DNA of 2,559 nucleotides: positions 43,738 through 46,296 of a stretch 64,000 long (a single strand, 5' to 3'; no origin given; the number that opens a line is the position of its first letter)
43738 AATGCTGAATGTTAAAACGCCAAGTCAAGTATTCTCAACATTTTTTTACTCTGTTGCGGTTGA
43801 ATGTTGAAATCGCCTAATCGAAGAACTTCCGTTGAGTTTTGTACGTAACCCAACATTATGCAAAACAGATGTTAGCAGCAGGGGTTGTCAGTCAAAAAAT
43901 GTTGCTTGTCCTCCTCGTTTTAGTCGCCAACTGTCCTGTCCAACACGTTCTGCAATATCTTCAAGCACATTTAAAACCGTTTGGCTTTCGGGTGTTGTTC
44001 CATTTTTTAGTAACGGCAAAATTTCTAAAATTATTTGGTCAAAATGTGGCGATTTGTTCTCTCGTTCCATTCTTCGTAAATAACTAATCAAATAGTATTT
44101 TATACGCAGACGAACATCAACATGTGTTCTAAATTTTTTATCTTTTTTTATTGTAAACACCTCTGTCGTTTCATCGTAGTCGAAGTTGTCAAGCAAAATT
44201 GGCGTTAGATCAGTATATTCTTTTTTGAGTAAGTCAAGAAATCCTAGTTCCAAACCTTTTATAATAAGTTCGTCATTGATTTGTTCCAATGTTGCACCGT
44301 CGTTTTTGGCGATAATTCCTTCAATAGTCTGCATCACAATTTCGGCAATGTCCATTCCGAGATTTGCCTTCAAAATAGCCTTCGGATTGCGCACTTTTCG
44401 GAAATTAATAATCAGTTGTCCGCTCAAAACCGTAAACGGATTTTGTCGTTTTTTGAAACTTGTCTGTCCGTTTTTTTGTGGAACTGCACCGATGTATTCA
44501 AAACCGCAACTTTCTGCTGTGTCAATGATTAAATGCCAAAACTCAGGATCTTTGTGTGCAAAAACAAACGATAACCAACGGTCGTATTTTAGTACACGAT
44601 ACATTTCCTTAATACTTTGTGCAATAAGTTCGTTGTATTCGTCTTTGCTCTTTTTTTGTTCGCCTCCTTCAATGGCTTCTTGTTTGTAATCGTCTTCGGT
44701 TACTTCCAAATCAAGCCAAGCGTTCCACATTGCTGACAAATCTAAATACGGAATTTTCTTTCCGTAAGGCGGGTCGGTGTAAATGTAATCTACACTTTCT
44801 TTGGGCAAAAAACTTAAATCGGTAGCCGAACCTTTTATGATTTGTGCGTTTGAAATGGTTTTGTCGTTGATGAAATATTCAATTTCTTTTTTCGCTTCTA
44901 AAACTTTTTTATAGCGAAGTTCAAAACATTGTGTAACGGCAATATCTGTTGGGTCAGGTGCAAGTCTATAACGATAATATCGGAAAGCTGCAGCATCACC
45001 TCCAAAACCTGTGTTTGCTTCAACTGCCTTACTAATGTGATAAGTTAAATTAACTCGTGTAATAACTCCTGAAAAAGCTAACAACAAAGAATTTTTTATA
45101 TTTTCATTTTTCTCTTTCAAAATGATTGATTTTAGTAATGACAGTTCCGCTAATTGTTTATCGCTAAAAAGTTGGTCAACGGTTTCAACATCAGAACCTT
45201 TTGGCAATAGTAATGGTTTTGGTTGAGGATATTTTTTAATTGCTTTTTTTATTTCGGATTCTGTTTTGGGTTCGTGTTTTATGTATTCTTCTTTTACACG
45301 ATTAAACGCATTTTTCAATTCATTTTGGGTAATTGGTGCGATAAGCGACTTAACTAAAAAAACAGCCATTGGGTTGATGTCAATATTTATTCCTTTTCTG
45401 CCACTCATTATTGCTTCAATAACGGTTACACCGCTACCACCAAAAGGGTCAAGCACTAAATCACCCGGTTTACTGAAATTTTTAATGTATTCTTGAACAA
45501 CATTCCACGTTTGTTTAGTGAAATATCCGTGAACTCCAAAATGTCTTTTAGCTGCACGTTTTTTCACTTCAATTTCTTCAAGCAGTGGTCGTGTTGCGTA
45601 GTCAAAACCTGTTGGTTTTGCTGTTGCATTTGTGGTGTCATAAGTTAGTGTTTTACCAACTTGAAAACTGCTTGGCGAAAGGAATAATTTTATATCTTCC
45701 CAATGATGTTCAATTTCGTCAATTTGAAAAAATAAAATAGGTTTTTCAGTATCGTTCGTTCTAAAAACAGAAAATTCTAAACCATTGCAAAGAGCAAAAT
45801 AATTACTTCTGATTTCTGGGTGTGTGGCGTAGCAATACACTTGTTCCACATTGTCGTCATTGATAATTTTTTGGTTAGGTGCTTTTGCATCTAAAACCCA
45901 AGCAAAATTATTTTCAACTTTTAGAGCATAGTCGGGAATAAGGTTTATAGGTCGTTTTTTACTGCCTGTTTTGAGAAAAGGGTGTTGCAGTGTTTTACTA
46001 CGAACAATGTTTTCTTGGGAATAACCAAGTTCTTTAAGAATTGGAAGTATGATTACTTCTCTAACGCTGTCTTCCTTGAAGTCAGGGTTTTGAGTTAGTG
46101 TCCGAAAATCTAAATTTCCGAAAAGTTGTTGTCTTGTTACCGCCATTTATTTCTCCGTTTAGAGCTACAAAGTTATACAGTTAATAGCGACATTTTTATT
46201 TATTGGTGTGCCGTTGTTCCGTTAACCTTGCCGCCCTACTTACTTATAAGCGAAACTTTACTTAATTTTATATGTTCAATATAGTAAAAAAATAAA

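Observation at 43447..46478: Islet 2: HsdR-N nuclease-like / DNA methyltransferase fusion inserted between the rpoC terminator and the next gene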

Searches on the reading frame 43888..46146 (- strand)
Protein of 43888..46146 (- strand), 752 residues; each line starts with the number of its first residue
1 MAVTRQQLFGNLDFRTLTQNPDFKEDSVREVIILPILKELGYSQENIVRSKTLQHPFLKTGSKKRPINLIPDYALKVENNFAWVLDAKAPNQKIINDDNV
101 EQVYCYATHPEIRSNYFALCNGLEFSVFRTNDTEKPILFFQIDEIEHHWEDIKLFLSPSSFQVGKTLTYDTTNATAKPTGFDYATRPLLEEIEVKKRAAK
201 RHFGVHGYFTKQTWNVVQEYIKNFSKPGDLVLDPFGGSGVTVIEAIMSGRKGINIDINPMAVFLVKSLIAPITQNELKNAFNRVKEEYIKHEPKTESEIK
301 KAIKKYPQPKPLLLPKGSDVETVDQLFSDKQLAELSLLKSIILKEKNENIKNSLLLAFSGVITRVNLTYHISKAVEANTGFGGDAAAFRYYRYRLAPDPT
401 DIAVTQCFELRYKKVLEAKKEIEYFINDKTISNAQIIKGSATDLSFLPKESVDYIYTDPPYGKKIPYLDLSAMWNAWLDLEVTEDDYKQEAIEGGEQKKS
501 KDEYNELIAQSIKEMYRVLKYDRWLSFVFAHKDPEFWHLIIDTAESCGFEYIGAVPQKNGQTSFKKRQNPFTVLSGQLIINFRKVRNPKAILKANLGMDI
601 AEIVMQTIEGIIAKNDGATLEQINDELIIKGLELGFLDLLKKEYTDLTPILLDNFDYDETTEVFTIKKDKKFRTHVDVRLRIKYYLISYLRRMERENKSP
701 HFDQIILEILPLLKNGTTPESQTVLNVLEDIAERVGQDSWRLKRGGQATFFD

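Call 3: search_protein_families(library=pfam, proteins=[window:43888-46146:-], max_evalue=1)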
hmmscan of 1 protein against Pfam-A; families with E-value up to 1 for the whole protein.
window:43888-46146:- (752 aa): 7 families
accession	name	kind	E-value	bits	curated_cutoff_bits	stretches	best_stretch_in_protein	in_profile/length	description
PF01555.25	N6_N4_Mtase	-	1.3e-16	61.7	26.7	2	200-261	159-215/221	DNA methylase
PF01170.24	UPF0020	-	2.8e-08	34.1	22.3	2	417-465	91-135/197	RMKL-like, methyltransferase domain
PF03602.21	Cons_hypoth95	-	9.5e-07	29.1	24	2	215-289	34-105/182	Conserved hypothetical protein 95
PF02086.21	MethyltransfD12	-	9e-06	26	22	2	220-296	12-96/253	D12 class N6 adenine-specific DNA methyltransferase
PF13588.12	HSDR_N_2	-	0.0025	18.3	25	1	24-136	1-102/110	Type I restriction enzyme R protein N terminus (HSDR_N)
PF06207.16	DUF1002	-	0.01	15.9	26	1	270-306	144-180/220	Protein of unknown function (DUF1002)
PF02475.24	TRM5-TYW2_MTfase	-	0.065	13.6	28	1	219-283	28-91/164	TRM5/TYW2 methyltransferase domain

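Call 4: search_protein_families(library=ncbifam, proteins=[window:43888-46146:-], max_evalue=1)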
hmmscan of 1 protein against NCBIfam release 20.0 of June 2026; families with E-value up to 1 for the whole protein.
window:43888-46146:- (752 aa): 9 families
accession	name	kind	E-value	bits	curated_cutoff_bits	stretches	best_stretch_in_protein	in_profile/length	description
NF010253.0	PRK13699.1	subfamily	6e-13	49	244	1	204-257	140-193/226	DNA methyltransferase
NF008572.0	PRK11524.1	equivalog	3e-10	39.7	292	2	212-266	199-253/294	adenine-specific DNA-methyltransferase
TIGR01177.1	TIGR01177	hypoth_equivalog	9.3e-09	35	316.55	2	226-258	181-213/330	TIGR01177 family methyltransferase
NF050803.1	DnaMtaseCcrMCaul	equivalog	3.2e-08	32.9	830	2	210-276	188-254/350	adenine-specific DNA-methyltransferase CcrM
NF042963.1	DUF1156_antiphage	equivalog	1.9e-07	29.7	1000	2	407-616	531-737/960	anti-phage-associated DUF1156 domain-containing protein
NF040721.1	Trm14_Arch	equivalog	0.00024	20.4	280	1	412-465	253-303/370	tRNA (guanine(6)-N2)-methyltransferase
NF011528.0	PRK14968.1-2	equivalog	0.0018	17.8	171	1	226-279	37-87/205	putative methyltransferase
NF001790.0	PRK00517.3-3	equivalog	0.019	14.4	269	1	215-266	110-162/262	50S ribosomal protein L11 methyltransferase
TIGR00095.1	TIGR00095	equivalog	0.05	13.2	117.5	1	432-465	103-138/194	16S rRNA (guanine(966)-N(2))-methyltransferase RsmD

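Call 5: search_protein_families(library=padloc, proteins=[window:43888-46146:-], max_evalue=1)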
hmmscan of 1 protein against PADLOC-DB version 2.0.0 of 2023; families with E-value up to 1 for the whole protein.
window:43888-46146:- (752 aa): 70 families (the best 25 are shown)
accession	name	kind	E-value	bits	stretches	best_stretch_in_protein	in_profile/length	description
PDLC02541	PglX|PglXI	-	4.3e-41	138.9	2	323-584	379-622/919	PglXI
PDLC03312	MTase_II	-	4.6e-37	125.3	2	320-582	1010-1264/1344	Type II methyltransferase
PDLC03319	MTase_II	-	3.1e-31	106.8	2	323-608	169-444/503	Type II methyltransferase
PDLC03346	MTase_II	-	1.6e-28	97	2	406-581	567-733/1068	Type II methyltransferase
PDLC03322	MTase_II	-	2.7e-21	73.9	1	203-489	37-301/446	Type II methyltransferase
PDLC03367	MTase_II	-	1.8e-18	64.2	2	198-284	9-98/633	Type II methyltransferase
PDLC03353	MTase_II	-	2.1e-18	64.8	2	218-267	199-248/260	Type II methyltransferase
PDLC03380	MTase_II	-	9.9e-18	62.5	2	204-278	33-107/393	Type II methyltransferase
PDLC03325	MTase_II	-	1.1e-16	58.6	2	218-284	82-148/426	Type II methyltransferase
PDLC03371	MTase_II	-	1e-15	56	2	200-260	186-243/260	Type II methyltransferase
PDLC03299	MTase_II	-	3.8e-15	54.2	2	213-296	201-284/296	Type II methyltransferase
PDLC03228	MTase_II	-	2.2e-14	51.8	2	209-264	145-200/227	Type II methyltransferase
PDLC03350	MTase_II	-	4.3e-13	47.3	2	218-274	244-300/312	Type II methyltransferase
PDLC03283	MTase_II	-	6.8e-13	46.6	2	220-289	222-293/352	Type II methyltransferase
PDLC03239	MTase_II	-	9.9e-13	45.6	1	204-369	67-219/442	Type II methyltransferase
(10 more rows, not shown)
